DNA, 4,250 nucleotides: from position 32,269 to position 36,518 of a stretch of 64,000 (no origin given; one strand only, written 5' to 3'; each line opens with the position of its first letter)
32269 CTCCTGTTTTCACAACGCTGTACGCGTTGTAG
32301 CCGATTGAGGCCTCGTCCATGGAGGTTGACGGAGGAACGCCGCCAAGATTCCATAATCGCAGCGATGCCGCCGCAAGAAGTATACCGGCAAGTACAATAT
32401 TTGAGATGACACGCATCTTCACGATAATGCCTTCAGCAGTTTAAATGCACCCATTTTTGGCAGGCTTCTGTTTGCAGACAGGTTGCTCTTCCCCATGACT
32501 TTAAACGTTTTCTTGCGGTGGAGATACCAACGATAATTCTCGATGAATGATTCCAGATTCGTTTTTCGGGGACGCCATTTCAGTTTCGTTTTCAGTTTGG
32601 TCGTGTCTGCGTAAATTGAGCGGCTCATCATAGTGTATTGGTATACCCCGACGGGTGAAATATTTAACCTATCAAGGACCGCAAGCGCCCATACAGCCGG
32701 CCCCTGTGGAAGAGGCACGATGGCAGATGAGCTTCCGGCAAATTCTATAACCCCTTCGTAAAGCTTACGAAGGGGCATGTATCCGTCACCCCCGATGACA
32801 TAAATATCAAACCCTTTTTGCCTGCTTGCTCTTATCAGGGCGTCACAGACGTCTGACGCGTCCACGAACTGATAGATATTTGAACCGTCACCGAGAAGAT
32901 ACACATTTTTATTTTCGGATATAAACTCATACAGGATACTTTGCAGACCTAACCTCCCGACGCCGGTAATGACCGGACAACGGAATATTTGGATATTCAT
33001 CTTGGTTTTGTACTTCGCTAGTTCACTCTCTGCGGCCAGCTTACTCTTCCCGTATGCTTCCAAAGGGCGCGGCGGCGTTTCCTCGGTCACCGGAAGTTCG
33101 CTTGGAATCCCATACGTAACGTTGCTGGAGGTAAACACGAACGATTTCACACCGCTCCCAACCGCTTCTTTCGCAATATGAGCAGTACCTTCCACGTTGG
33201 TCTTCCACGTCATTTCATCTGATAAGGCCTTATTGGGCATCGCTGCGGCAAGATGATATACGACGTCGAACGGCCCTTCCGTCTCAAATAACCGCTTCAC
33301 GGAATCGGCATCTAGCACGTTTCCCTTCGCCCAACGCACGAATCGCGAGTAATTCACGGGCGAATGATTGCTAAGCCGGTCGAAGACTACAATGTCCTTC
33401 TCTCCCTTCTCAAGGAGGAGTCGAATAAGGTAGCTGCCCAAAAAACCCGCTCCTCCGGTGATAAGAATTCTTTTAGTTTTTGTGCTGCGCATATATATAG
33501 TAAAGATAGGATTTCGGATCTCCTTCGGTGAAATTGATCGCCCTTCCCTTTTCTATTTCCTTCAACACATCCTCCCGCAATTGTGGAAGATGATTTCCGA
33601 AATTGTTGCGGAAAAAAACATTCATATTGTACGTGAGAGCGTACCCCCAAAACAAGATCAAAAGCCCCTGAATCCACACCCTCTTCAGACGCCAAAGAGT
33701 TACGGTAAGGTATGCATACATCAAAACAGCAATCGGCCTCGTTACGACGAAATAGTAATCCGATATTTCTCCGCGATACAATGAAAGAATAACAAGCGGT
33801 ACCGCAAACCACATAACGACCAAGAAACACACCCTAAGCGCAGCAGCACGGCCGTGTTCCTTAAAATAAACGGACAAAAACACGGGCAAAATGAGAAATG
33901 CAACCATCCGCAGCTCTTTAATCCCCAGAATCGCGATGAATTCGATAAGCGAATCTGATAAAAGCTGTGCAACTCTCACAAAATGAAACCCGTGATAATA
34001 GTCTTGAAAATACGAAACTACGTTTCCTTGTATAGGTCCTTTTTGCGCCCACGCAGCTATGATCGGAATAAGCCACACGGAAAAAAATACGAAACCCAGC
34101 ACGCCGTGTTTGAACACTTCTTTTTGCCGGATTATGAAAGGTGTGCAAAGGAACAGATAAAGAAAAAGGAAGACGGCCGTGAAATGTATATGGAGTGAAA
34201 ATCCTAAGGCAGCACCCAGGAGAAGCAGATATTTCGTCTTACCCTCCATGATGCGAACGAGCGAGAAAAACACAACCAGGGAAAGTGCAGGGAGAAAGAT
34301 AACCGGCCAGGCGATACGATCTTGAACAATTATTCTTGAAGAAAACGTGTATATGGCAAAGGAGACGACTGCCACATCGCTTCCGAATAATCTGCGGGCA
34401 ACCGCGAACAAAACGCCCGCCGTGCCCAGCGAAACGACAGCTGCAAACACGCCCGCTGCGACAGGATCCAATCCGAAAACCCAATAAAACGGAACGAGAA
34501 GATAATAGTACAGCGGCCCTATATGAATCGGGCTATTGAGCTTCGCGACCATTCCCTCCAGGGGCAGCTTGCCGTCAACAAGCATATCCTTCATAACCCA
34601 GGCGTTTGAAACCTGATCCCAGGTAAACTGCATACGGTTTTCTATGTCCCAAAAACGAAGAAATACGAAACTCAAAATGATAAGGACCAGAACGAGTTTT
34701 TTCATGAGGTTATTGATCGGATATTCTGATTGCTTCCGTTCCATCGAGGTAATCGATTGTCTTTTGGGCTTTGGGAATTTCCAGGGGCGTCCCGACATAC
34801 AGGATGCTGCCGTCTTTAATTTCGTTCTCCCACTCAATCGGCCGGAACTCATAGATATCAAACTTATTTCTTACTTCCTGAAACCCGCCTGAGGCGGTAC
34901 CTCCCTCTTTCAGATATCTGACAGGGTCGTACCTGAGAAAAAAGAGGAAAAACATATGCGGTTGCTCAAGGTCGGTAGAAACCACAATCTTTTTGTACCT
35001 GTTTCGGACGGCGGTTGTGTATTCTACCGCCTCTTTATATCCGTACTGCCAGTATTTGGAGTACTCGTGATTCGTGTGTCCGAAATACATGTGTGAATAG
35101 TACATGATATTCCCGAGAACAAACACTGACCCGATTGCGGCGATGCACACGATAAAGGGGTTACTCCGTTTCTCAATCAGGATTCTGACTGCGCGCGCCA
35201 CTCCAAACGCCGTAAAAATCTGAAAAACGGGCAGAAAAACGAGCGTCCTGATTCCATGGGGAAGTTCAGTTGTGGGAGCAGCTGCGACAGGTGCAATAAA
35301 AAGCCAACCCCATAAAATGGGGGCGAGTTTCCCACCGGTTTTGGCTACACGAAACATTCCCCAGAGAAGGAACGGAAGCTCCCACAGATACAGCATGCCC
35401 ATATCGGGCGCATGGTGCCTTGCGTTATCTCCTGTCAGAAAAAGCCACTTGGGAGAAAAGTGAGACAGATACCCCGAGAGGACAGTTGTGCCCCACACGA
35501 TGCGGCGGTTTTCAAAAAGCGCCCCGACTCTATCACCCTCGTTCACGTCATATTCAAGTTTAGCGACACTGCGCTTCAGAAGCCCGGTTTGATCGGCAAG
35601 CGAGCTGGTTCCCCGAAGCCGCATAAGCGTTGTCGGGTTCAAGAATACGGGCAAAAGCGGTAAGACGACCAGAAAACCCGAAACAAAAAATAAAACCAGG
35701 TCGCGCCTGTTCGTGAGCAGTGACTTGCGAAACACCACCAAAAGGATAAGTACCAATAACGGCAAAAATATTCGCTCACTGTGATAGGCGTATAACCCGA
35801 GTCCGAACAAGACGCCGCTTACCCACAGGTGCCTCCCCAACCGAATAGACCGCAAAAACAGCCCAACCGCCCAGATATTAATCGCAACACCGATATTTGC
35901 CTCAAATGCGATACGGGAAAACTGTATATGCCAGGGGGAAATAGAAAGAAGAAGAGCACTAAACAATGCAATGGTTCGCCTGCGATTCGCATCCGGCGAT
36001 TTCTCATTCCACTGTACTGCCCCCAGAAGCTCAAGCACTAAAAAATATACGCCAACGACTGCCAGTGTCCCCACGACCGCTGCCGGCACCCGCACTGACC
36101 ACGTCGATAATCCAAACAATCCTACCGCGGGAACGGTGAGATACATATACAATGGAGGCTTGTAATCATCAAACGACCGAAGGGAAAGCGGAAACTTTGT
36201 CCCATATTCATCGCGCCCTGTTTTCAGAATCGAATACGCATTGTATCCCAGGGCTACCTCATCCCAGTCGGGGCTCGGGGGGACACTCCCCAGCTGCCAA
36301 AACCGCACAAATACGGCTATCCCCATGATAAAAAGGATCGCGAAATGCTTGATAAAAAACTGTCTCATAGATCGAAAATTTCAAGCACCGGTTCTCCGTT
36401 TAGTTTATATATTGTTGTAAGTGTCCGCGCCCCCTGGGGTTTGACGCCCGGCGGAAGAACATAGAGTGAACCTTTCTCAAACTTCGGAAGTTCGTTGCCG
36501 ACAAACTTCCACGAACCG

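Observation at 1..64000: A hyper-expanded 'donor-flip-transfer' glycosylation super-cluster with about 24 GT-C paralogs in 64 kb.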

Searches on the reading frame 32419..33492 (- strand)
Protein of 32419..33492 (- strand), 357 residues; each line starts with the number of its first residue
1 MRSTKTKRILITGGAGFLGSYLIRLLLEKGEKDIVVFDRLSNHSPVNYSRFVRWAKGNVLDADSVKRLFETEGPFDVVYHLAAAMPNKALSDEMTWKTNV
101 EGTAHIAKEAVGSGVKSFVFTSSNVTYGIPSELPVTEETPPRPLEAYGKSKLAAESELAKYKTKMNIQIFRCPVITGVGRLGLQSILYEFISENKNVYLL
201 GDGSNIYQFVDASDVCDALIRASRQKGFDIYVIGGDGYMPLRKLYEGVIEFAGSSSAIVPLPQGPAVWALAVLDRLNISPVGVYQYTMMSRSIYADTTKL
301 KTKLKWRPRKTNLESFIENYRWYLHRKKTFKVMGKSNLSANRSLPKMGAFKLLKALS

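Call 7: search_protein_families(library=pfam, proteins=[window:32419-33492:-], max_evalue=0.01)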
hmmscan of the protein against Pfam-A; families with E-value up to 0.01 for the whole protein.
window:32419-33492:- (357 aa): 9 families
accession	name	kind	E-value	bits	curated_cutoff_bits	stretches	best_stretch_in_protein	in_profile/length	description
PF01370.27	Epimerase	-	4.7e-43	147.8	20.9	1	9-234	1-240/240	NAD dependent epimerase/dehydratase family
PF16363.11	GDP_Man_Dehyd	-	5.9e-32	111.9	27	1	10-317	1-329/332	GDP-mannose 4,6 dehydratase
PF01073.25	3Beta_HSD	-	4.8e-20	72.2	22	1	10-225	1-231/280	3-beta hydroxysteroid dehydrogenase/isomerase family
PF04321.23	RmlD_sub_bind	-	6.1e-16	58.8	27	1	8-202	2-178/287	RmlD substrate binding domain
PF07993.18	NAD_binding_4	-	8.1e-15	55.1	20.1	2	75-177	89-209/258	Male sterility protein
PF02719.21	Polysacc_synt_2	-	2.9e-11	43.5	20.2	1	9-124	1-129/293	Polysaccharide biosynthesis protein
PF13460.12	NAD_binding_10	-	3.6e-07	30.7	27.2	1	13-165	1-136/184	NAD(P)H-binding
PF08659.16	KR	-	2e-05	25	22.6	1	9-123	3-136/180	KR domain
PF05368.20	NmrA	-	0.0012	18.9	27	1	6-122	2-106/298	NmrA-like family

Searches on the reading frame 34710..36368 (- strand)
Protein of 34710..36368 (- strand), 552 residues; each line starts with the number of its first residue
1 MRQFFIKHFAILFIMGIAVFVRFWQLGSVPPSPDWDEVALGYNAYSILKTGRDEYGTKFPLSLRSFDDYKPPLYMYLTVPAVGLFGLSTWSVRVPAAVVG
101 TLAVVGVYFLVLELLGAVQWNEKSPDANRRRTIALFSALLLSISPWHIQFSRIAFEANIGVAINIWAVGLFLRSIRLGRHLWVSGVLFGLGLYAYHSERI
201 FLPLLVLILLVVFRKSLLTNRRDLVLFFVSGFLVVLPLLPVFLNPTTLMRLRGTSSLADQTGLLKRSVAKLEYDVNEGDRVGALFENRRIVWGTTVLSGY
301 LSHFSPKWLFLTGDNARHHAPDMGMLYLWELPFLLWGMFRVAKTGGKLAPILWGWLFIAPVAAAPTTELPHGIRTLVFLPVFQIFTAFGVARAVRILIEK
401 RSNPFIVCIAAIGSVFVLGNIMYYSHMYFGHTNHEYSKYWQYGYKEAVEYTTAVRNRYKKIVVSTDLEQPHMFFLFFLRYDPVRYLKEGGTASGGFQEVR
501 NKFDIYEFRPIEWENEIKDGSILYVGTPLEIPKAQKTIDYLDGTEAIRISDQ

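Call 7: search_protein_families(library=pfam, proteins=[window:34710-36368:-], max_evalue=0.01)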
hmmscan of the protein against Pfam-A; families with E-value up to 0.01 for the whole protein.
window:34710-36368:- (552 aa): 2 families
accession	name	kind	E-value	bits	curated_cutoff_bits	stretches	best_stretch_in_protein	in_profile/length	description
PF13231.12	PMT_2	-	3.5e-07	31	26.1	2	70-117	2-49/160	Dolichyl-phosphate-mannose-protein mannosyltransferase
PF03779.20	SPW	-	0.0042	18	31.5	1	85-171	13-87/93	SPW repeat domain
